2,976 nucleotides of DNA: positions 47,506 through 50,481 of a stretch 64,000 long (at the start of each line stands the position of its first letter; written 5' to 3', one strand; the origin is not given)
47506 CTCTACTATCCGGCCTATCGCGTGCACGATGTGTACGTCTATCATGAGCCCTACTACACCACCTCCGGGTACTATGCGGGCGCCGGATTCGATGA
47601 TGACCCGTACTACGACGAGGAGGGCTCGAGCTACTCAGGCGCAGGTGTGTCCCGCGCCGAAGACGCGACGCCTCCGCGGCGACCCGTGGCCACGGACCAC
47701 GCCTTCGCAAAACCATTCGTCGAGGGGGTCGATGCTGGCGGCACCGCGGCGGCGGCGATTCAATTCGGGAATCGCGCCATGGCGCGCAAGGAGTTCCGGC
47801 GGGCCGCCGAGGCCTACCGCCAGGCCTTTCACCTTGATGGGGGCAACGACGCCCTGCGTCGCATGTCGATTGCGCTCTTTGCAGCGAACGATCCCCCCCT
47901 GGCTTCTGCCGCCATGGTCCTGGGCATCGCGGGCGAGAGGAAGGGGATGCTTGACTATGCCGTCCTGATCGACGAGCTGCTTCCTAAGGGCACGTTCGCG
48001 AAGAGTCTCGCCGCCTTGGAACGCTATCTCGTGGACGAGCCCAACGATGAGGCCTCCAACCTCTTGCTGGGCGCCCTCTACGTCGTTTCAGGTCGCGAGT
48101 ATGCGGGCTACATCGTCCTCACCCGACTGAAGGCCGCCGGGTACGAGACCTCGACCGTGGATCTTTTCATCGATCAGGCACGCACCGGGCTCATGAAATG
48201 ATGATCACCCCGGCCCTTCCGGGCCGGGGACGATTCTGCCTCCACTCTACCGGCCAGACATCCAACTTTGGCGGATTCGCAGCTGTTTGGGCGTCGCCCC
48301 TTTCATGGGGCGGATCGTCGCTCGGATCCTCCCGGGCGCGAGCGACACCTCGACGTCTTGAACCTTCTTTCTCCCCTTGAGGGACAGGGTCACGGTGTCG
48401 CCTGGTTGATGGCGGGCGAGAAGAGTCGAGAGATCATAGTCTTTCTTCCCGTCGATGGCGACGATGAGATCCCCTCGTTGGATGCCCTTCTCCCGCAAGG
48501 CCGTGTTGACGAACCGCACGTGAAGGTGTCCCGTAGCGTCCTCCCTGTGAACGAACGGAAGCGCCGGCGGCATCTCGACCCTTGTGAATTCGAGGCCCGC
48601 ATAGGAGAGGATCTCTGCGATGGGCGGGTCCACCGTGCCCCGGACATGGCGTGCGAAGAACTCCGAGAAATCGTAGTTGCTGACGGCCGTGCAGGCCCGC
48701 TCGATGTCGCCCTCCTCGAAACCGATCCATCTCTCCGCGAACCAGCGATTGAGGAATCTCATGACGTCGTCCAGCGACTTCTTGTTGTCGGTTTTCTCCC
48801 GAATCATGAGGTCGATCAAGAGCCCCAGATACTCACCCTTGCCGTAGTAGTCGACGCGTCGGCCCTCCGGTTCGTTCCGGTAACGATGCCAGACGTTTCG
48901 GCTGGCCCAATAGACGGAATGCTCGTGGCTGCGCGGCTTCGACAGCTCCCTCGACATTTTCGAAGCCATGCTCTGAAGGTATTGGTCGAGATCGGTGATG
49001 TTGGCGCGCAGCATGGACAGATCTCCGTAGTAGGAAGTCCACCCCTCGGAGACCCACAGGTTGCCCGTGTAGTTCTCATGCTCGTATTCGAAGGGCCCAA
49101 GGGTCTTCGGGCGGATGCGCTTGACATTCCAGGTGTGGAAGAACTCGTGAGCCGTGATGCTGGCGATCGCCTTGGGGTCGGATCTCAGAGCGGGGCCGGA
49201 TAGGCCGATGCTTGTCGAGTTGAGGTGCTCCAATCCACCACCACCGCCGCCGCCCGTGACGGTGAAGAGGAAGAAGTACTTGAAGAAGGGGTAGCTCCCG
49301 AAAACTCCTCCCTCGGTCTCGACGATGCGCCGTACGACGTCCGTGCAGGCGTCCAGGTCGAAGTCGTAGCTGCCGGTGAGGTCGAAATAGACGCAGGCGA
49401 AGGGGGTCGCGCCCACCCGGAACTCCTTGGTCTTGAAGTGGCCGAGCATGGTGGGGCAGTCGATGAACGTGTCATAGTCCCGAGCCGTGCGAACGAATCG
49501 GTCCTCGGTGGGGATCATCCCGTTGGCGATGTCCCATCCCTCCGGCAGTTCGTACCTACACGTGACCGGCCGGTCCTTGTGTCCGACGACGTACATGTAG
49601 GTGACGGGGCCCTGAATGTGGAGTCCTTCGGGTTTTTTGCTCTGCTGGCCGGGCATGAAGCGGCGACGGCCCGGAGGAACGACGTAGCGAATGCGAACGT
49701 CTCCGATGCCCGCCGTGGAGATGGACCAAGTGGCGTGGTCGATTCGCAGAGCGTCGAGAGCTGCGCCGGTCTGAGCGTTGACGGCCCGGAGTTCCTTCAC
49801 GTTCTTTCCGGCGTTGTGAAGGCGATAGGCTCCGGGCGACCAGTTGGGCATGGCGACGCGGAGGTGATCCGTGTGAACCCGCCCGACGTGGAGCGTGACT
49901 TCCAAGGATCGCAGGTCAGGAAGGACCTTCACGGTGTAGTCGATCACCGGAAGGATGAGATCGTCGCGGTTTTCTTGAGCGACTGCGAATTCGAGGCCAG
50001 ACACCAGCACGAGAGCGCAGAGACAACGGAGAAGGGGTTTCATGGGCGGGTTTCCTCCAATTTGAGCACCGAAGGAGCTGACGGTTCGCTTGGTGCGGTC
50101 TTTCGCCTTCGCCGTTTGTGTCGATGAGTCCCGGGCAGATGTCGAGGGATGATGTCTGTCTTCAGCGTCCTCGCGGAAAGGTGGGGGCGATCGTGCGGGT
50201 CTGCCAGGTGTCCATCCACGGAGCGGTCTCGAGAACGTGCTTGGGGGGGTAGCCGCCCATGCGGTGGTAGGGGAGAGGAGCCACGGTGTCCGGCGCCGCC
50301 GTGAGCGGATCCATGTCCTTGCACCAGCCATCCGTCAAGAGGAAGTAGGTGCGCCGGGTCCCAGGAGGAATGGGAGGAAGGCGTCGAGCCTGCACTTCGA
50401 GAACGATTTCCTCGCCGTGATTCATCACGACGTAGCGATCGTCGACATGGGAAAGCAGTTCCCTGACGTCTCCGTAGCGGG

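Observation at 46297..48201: Secreted protein with three distinct extreme-composition blocks, including a ~50% Tyr/Trp/Phe segment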

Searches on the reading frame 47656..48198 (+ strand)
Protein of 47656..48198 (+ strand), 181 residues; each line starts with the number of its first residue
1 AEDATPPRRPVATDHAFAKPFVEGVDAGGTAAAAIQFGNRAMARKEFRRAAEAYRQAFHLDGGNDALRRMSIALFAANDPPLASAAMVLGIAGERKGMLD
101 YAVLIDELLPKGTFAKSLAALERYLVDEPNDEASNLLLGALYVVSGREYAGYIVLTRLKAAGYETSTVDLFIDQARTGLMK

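Call 5: find_homologous_proteins(query=window:47656-48198:+, max_evalue=0.01)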
Query seq(181 aa) (181 aa): 2 proteins with E <= 0.01 among 923 candidates.
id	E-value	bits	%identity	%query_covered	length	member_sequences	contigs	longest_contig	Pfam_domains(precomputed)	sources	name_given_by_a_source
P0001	2.6e-109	381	100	100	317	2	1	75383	-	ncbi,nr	ncbi:MAG TPA: hypothetical protein ENK43_09385 [Planctomycetes bacterium]|nr:hypothetical protein [P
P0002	2.1e-37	147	55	73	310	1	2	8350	PF13432.13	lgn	-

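Call 8: find_encoding_contigs(protein=P0002, flank=8000, max_places=4)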
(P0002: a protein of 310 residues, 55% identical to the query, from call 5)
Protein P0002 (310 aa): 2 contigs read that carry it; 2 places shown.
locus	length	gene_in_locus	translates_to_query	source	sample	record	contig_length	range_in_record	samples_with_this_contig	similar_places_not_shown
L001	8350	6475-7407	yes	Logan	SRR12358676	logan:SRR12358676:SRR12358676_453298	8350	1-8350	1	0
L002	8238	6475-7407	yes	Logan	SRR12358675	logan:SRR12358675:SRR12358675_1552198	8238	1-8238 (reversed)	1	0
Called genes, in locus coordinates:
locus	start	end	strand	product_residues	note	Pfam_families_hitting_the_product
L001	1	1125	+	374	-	?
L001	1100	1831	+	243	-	-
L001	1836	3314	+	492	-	-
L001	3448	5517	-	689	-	PF00092:VWA (weak), PF13768:VWA_3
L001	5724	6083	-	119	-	-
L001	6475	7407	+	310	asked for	PF13432:TPR_16 (faint)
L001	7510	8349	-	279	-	?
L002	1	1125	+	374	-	?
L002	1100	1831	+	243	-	-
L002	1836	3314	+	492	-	-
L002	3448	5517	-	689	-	PF00092:VWA (weak), PF13768:VWA_3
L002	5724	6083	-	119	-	-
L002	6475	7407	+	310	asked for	PF13432:TPR_16 (faint)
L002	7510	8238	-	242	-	?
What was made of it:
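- NCBI and other callers annotate only 310-317 aa (calls 5, 8).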

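Call 9: find_encoding_contigs(protein=P0001, flank=6000, max_places=3)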
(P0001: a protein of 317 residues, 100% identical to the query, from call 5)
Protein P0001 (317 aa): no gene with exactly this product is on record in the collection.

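Call 20: search_protein_representatives(alignment_id=A1)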
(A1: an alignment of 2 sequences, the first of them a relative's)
Query: 2 sequences, 327 profile positions. Proteins with E-value up to 0.001 (for the whole library): 205; up to 1e-10: 34; up to 1e-30: 13. The best 150 are listed.
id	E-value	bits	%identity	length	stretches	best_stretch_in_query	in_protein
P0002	4.4e-178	607.9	-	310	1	1-327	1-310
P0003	6.3e-162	554.8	-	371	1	5-327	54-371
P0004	7.9e-107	373.7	-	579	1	6-327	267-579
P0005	1.3e-87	310.6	-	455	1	12-326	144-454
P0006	4.9e-86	305.4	-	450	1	22-326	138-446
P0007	5.7e-77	275.6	-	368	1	18-327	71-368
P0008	3.6e-76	273.0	-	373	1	16-323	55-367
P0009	5.6e-76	272.3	-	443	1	10-322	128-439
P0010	7.9e-65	235.7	-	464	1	11-326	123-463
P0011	1.1e-61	225.4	-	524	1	18-326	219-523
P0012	9.1e-56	205.9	-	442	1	28-326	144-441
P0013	5.9e-55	203.2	-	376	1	10-325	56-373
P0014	6.0e-32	127.6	-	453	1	9-324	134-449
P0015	9.3e-21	90.8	-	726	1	44-321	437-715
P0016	1.9e-16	76.7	-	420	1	42-325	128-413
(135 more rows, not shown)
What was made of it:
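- On Unnamed Planctomycetota family defined here (signal peptide, cationic disordered region, aromatic block, DPYVE, TPR): It aligns end to end with P0002-P0014 at E 1e-178 to 1e-32 (call 20).
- Most hits span the aromatic block and the TPR domain together (call 20).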

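Call 44: predict_structure(alignment_id=A5)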
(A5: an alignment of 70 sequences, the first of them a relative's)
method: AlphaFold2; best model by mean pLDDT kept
length: 317 residues; sequences in the alignment: 70
mean_pLDDT: 70.6   pTM: 0.60
mean pLDDT of the five models: 70.6, 69.7, 69.1, 68.0, 67.5
residues with pLDDT >= 90: 163; 70-90: 4; 50-70: 14; < 50: 136
segments of 3 or more residues with pLDDT < 50: 1-25, 31-33, 35-37, 41-119, 121-123, 127-146
pLDDT, mean of each block of 10 residues (from residue 1): 39 44 47 46 41 35 36 37 39 35 36 43 49 46 47 93 98 98 98 96 98 98 96 97 97 98 96 98 98 94 97 96
secondary structure, 60 per line:
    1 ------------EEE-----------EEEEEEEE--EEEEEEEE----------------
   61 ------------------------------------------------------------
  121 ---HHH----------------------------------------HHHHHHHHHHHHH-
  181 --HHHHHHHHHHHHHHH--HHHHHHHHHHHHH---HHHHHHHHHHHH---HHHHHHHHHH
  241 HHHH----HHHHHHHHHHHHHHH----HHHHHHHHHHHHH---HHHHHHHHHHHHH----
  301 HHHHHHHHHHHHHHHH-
elements in order: E13-15 E27-34 E37-44 H167-179 H183-197 H200-212 H216-227 H231-244 H249-263 H268-280 H284-296 H301-316

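Call 49: fold_search(model_id=the predicted structure, library=pdb)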
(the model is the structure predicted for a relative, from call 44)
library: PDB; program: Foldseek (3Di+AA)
matches with E <= 10: 970; with E <= 0.001: 0
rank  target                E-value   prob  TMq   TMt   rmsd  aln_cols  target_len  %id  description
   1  1w3b_B                2.3e-03  1.00  0.22  0.19  12.4       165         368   21  The superhelical TPR domain of O-linked GlcNAc transferase reveals structural similarities to importin alpha. (released 2004-09-09)
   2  9qhb                  5.2e-03  1.00  0.22  0.25  13.5       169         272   16  Crystal structure of 16-repeat CTPR protein with eliminated coordination sites (released 2025-10-22)
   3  8chy                  5.5e-03  1.00  0.22  0.25  13.5       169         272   16  Crystal structure of an 8-repeat consensus TPR superhelix with Zinc. (released 2024-02-21)
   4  6eou                  7.7e-03  1.00  0.21  0.20  11.9       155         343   21  O-GlcNAc transferase TPR domain with the intellectual disability associated mutation L254F (released 2018-05-09)
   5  9gzg_A                9.8e-03  1.00  0.22  0.42  11.5       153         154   14  Crystal structure of CTPR4E4 mutant (released 2025-10-15)
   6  9qhc_A                9.8e-03  1.00  0.21  0.23  15.3       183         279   14  Crystal structure of 8-repeat CTPR protein with eliminated coordination sites (released 2025-10-22)
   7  6q3q_A                1.0e-02  1.00  0.22  0.53  10.9       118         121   18  Arabidopsis OM64 TPR domain (released 2018-12-19)
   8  9qhc_B                1.1e-02  1.00  0.22  0.25  11.8       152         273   14  Crystal structure of 8-repeat CTPR protein with eliminated coordination sites (released 2025-10-22)
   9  5lfm_B                1.2e-02  1.00  0.22  0.37  13.5       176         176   14  MamA RS-1 ArsTM double mutant (released 2017-08-02)
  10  5lfm_A                1.2e-02  1.00  0.22  0.36  13.5       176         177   14  MamA RS-1 ArsTM double mutant (released 2017-08-02)
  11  5lfm_F                1.2e-02  1.00  0.22  0.36  13.5       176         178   14  MamA RS-1 ArsTM double mutant (released 2017-08-02)
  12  5aem                  1.3e-02  1.00  0.20  0.16  11.7       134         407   16  Structure of t131 N-terminal TPR array (released 2015-06-24)
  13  2c0m_C                1.4e-02  1.00  0.22  0.23  12.4       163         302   15  apo form of the TPR domain of the pex5p receptor (released 2006-11-15)
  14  6yj6_A                1.4e-02  1.00  0.20  0.08  12.4       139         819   16  Structure of the TFIIIC subcomplex tauA (released 2020-09-16)
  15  9rtt_Q                1.4e-02  1.00  0.23  0.09  11.6       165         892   13  Activated Elongation Complex with IWS1 and ELOF1 (released 2025-09-03)
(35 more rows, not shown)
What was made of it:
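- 47707..48198 (+): TPR domain, about 4.5 repeats and 9 helices, aa 471-634. Foldseek top hits are all TPR (call 49).
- On TPR repeat superfamily (C-terminal domain only): The Foldseek top 50 hits are all TPR proteins, with probability 0.97-1.0 (call 49).
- The TPR hits are generic (call 49).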

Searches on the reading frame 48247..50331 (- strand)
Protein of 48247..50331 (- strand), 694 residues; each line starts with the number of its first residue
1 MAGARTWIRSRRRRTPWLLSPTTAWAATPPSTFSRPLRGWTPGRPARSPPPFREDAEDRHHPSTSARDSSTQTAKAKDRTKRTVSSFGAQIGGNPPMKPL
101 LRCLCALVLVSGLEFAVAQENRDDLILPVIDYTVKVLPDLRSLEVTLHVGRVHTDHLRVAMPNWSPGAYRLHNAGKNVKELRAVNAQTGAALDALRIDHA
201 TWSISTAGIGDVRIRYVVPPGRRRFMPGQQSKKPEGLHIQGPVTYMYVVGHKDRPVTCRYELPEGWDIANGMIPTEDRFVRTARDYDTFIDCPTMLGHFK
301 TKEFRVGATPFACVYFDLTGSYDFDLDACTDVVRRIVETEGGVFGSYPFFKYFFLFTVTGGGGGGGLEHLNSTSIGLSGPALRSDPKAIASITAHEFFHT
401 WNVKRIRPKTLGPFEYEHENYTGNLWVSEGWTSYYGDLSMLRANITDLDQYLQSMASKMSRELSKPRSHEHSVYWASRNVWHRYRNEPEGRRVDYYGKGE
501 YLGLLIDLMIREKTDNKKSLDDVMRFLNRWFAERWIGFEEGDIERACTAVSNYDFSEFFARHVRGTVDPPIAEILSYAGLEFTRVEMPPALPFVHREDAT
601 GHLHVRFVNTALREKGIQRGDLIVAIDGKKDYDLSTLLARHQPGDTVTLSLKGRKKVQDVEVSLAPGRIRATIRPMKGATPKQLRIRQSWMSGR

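Call 4: search_protein_families(library=pfam, proteins=[window:48247-50331:-], max_evalue=0.1)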
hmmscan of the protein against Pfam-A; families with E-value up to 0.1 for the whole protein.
window:48247-50331:- (694 aa): 5 families
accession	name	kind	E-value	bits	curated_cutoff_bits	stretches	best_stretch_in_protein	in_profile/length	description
PF05299.18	Peptidase_M61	-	5.3e-33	114.3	22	1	390-500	3-116/118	M61 glycyl aminopeptidase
PF17899.6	Peptidase_M61_N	-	7.2e-28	98.1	23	1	132-297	2-167/168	Peptidase M61 N-terminal domain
PF13180.12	PDZ_2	-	2.2e-06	28.3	27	1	610-664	23-80/80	PDZ domain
PF17820.7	PDZ_6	-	0.0065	16.6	27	1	614-630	13-29/54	PDZ domain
PF14685.13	PDZ_Tricorn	-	0.018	15.5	25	1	609-660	30-86/88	Tricorn protease PDZ domain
